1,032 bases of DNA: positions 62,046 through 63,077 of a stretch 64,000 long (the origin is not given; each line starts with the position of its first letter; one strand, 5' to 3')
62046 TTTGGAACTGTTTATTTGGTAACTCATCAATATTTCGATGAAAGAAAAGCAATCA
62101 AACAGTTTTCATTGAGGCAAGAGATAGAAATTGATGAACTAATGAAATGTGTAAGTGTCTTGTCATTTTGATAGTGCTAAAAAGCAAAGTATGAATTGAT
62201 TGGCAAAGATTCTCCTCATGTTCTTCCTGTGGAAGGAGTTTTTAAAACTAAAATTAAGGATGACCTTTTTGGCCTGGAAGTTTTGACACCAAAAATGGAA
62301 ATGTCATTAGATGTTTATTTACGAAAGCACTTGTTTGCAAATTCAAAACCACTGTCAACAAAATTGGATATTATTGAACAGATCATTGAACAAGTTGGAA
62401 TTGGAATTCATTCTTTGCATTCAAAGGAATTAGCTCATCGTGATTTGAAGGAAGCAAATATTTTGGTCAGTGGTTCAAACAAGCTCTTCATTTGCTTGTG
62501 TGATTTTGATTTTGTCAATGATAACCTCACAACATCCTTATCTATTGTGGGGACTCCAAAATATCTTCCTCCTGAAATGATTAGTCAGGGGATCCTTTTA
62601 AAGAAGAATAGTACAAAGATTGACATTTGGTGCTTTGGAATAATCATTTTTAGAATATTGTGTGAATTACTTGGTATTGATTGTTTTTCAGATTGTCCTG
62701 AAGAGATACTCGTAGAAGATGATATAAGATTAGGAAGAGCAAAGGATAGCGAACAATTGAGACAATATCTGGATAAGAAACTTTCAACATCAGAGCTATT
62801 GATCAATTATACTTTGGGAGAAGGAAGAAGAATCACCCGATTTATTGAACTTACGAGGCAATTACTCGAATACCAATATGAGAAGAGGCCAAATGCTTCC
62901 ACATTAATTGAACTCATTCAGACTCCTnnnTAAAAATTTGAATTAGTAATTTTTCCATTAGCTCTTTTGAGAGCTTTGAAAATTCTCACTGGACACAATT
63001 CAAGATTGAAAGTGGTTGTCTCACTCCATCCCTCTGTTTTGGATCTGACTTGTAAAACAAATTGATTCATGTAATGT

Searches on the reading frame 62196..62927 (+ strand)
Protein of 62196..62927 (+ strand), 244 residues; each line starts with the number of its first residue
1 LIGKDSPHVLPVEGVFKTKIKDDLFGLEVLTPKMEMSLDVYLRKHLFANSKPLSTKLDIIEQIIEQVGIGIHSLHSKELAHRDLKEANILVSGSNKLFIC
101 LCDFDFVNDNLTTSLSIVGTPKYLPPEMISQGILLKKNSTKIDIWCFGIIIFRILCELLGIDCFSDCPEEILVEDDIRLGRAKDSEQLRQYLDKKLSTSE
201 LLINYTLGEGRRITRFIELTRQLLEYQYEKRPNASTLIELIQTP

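Call 10: search_protein_families(library=pfam, proteins=[window:62196-62927:+])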
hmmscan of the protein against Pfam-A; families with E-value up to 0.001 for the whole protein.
window:62196-62927:+ (244 aa): 4 families
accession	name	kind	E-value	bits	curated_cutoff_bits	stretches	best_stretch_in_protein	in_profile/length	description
PF00069.31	Pkinase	-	2.8e-23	83.1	31.7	1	53-238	93-258/263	Protein kinase domain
PF07714.23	PK_Tyr_Ser-Thr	-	1e-13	51.7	23.1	1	37-156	87-199/258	Protein tyrosine and serine/threonine kinase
PF06293.20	Kdo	-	6.1e-05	23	21.3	1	60-105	120-167/207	Lipopolysaccharide kinase (Kdo/WaaP) family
PF14531.12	Kinase-like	-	0.00098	18.9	25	0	71-159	158-249/289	Kinase-like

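Call 26: find_homologous_proteins(query=window:62196-62927:+, max_evalue=1e-20)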
Query window:62196-62927:+ (244 aa): 1 proteins with E <= 1e-20 among 533 candidates.
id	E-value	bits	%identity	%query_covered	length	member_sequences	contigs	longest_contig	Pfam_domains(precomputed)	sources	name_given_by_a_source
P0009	1.4e-133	462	100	86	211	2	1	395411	PF07714.24,PF00069.32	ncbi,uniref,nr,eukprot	ncbi:predicted protein [Naegleria gruberi]|uniref:Predicted protein n=1 Tax=Naegleria gruberi TaxID=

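Call 28: list_cluster_members(proteins=[P0009, P0008])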
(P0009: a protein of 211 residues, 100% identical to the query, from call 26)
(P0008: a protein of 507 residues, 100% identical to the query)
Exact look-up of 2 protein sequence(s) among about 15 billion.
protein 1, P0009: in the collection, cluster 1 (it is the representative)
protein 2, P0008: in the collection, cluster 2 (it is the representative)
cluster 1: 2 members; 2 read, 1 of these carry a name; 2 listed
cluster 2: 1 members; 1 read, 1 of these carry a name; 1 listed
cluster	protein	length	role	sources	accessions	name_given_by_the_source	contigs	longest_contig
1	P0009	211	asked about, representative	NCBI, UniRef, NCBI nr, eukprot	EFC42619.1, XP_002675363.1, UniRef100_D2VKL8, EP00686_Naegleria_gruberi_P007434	predicted protein [Naegleria gruberi] | Predicted protein n=1 Tax=Naegleria gruberi TaxID=5762 RepID=D2VKL8_NAEGR | uncharacterized protein NAEGRDRAFT_69439 [Naegleria gruberi]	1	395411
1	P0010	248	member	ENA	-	-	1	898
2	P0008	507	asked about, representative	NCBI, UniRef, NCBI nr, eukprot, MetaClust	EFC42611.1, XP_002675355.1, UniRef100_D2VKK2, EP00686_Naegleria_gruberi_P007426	predicted protein [Naegleria gruberi] | Predicted protein n=1 Tax=Naegleria gruberi TaxID=5762 RepID=D2VKK2_NAEGR | uncharacterized protein NAEGRDRAFT_50311 [Naegleria gruberi]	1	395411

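Call 31: find_encoding_contigs(protein=P0010, flank=5000)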
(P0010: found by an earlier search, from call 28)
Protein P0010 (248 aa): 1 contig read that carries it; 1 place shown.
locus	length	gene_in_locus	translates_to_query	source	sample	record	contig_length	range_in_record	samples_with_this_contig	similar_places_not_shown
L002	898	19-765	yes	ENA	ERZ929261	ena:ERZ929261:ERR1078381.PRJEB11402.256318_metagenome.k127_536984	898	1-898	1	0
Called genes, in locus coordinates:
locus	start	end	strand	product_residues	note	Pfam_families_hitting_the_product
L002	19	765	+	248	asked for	PF00069:Pkinase, PF07714:PK_Tyr_Ser-Thr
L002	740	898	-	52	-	?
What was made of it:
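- Tried and rejected: A kinase search gave only the NEG-M model, plus one 898-bp ENA contig found through the cluster listing (calls 26, 28, 31).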
